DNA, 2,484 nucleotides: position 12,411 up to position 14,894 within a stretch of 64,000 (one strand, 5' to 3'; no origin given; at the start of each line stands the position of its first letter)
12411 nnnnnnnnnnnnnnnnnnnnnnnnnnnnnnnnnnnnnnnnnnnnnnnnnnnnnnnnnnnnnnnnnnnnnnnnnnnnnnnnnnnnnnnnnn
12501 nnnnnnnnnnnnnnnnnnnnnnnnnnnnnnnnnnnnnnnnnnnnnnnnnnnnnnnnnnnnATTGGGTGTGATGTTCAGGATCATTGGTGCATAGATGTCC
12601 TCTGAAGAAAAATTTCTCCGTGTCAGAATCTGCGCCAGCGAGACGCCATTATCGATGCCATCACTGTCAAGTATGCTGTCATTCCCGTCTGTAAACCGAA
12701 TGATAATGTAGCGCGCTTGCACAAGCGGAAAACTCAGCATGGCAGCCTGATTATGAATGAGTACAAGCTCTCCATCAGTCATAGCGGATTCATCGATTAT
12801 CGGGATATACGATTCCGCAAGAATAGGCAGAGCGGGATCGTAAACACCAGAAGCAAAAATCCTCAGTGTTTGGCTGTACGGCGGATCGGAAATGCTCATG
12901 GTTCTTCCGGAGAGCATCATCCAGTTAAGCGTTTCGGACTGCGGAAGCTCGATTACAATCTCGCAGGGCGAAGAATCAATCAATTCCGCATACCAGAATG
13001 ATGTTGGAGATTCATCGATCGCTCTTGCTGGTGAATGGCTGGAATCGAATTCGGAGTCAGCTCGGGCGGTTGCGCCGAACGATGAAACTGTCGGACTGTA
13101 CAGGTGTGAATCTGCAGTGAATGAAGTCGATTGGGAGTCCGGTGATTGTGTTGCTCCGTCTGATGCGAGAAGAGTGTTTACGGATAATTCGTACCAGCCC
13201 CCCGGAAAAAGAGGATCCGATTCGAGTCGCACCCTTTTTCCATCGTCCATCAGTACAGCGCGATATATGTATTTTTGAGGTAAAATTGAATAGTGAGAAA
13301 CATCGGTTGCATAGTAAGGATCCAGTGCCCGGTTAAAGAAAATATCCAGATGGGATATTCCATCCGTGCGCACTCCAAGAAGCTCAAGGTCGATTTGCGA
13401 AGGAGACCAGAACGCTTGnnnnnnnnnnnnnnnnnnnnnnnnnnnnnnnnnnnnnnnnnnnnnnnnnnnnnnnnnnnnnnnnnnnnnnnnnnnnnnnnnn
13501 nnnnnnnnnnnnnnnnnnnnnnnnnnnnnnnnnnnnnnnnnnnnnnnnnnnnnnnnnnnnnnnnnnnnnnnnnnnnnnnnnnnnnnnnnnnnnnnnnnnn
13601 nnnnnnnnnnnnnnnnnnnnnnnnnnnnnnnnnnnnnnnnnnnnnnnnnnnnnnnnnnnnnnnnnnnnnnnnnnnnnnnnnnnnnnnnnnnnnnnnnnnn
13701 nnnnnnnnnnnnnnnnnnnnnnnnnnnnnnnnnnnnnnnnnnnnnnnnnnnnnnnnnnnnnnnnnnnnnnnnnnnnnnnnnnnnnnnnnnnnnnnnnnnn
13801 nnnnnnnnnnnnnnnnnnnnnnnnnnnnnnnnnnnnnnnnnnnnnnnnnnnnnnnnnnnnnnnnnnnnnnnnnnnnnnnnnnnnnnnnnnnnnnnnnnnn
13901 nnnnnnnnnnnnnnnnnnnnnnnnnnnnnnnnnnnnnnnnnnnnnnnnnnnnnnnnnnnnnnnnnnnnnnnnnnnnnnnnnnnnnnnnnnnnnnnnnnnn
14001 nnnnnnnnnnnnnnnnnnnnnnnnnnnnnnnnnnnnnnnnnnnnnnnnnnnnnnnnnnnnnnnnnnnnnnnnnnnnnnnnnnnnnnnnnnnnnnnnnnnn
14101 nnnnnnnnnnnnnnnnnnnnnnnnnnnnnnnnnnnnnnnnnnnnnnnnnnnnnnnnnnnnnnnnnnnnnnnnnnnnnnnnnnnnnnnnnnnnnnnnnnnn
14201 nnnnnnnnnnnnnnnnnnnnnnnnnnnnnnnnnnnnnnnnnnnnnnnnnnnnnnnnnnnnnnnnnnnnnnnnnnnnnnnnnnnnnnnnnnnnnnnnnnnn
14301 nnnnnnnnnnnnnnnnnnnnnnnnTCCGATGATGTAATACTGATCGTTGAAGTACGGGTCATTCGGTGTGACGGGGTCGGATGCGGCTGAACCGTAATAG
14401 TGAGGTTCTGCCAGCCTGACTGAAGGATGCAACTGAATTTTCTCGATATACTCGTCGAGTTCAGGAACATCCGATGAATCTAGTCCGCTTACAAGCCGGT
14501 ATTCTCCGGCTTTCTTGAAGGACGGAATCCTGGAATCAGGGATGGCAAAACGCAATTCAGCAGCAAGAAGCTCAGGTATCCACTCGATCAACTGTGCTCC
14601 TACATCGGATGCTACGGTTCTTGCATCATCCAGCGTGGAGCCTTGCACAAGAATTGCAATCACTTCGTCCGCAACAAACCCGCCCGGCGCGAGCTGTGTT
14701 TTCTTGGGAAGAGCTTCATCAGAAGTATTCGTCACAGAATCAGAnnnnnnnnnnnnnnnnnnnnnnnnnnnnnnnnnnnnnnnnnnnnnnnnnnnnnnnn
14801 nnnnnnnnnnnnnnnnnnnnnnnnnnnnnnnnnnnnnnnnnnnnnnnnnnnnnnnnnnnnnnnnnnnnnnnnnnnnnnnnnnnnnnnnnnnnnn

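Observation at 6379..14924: Contiguous trio of IPT/TIG-bearing surface (lipo)proteins, including a 1342-aa FN3-IPTx5-BNR protein and an S8 protease with discoidin+IPT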

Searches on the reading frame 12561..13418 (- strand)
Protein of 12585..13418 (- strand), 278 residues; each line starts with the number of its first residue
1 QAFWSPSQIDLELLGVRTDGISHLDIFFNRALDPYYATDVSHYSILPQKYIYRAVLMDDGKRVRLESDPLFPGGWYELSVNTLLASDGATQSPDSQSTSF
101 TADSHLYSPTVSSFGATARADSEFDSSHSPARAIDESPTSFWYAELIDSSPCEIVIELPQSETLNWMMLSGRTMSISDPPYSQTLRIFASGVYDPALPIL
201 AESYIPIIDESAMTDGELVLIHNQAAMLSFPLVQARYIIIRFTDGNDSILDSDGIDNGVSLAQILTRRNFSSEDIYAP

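Call 9: search_protein_families(library=pfam, proteins=[window:12585-13418:-], max_evalue=10)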
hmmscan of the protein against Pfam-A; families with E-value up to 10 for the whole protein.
seq(278 aa): 1 family
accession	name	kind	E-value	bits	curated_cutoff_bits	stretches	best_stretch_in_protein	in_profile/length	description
PF00754.31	F5_F8_type_C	-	0.026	15.1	28.2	1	119-244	3-114/127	F5/8 type C domain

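Call 47: search_solved_structures(query=A4, max_evalue=1, show_alignments=1)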
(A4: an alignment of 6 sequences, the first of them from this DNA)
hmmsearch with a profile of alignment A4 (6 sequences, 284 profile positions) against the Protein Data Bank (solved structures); distinct sequences matched with E-value up to 1: 15.
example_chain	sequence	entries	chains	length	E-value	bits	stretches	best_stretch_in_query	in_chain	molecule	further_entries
7jnb_A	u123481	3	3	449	1.6e-07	34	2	97-188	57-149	F5/8 type C domain protein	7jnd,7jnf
7jfs_A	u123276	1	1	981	1.3e-06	31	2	98-188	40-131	F5/8 type C domain protein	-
4lks_A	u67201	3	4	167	0.044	16.2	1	108-172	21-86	Glycosyl hydrolase, family 31/fibronectin type III domain protein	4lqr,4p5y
9rs8_B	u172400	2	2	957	0.062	15.7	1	21-90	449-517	Protein inturned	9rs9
7q3d_B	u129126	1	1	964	0.063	15.7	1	21-90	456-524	Protein inturned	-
5c5e_A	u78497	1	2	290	0.071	15.5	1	120-175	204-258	Circadian clock protein KaiA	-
4g86_A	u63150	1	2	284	0.073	15.5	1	120-175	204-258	Circadian clock protein kaiA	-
5n8y_M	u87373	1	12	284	0.073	15.5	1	120-175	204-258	Circadian clock protein KaiA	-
1r8j_A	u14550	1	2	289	0.075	15.4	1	120-175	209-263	KaiA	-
1q6a_A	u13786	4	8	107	0.56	12.5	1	122-175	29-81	Circadian clock protein KaiA homolog | circadian clock protein KaiA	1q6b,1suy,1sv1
1v2z_A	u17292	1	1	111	0.59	12.5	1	123-175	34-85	circadian clock protein KaiA homolog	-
1tvg_A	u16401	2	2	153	0.6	12.5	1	104-168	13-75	LOC51668 protein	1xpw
4zxe_A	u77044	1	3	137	0.71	12.2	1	115-169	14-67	Glucanase/Chitosanase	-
2rv9_A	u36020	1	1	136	0.72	12.2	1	115-169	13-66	Glucanase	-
4zy9_A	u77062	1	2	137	0.72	12.2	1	115-169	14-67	Glucanase/chitosanase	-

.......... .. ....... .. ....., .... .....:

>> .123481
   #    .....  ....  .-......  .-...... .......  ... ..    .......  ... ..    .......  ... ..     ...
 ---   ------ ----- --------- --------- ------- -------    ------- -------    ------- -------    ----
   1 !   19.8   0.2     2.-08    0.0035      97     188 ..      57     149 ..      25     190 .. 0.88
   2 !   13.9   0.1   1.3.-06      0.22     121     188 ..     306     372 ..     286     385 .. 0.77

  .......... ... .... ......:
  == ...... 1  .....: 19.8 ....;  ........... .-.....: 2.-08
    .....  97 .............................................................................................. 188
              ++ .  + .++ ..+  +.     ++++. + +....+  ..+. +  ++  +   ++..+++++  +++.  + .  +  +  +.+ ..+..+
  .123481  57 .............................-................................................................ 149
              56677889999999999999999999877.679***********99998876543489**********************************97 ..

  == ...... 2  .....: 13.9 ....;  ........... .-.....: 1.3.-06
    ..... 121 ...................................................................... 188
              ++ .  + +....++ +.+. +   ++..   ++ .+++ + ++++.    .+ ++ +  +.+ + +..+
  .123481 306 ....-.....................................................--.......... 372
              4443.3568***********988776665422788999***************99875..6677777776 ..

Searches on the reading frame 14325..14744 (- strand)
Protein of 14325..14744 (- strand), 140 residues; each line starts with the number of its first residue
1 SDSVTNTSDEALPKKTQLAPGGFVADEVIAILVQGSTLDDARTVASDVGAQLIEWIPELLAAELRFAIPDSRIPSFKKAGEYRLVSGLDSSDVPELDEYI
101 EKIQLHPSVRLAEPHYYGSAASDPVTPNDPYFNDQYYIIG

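Call 97: search_protein_families(library=pfam, proteins=[window:14325-14744:-], max_evalue=10)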
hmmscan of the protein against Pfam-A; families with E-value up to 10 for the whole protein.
window:14325-14744:- (140 aa): 1 family
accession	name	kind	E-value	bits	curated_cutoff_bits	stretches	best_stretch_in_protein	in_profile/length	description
PF22148.1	Fervidolysin_NPro-like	-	0.00074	20.3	21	1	15-66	7-56/81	Fervidolysin N-terminal prodomain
